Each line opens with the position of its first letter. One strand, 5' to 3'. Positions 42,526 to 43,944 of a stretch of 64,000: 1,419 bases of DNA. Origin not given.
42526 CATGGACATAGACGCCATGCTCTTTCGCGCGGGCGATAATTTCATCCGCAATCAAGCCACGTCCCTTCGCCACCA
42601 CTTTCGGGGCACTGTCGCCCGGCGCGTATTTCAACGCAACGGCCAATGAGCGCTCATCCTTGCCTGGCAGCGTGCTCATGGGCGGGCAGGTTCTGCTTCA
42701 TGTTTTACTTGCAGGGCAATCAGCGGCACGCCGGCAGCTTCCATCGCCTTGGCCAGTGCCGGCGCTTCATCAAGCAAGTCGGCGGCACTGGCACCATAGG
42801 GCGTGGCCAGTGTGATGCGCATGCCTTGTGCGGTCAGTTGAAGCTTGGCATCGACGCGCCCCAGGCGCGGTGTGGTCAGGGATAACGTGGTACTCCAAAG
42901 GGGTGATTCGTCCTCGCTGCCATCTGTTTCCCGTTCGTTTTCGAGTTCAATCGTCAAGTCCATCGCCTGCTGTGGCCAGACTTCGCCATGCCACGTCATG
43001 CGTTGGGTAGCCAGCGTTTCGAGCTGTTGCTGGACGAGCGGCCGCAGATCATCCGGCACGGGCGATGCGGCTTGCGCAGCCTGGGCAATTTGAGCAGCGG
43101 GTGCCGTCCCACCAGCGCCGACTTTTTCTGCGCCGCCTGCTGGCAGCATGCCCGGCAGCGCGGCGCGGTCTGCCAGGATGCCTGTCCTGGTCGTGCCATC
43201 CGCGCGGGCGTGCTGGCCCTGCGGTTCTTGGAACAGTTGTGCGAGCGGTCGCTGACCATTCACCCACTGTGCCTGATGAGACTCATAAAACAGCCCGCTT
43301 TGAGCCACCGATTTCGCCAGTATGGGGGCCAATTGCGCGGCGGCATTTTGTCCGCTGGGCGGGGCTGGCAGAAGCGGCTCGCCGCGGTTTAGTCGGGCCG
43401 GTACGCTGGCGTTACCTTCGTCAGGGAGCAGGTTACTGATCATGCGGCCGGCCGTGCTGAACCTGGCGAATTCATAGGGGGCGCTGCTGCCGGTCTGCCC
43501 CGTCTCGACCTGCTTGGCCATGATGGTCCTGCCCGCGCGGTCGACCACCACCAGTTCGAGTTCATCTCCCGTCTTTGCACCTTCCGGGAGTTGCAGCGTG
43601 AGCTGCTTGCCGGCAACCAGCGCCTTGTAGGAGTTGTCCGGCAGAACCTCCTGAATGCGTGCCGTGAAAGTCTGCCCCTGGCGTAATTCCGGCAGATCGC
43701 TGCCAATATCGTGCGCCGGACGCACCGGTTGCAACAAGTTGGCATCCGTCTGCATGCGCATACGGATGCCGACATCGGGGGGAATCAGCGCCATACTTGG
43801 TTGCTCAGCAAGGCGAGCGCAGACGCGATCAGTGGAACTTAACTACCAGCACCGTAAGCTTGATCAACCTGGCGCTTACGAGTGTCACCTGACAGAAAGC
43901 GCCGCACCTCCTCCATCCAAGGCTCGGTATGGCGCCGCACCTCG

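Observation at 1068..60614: Over-represented asymmetric 26-nt dispersed motif (14 copies in 64 kb): candidate DNA-uptake-sequence-like or other genome-wide signal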

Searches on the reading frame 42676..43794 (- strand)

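Call 16: search_protein_families(library=pfam, proteins=[window:42676-43794:-], max_evalue=0.01)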
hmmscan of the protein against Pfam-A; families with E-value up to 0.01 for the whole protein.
window:42676-43794:- (372 aa): 1 family
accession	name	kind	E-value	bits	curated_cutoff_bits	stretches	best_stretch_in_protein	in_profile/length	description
PF02120.21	Flg_hook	-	3.3e-11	43.3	29.8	1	292-369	5-82/85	Flagellar hook-length control protein FliK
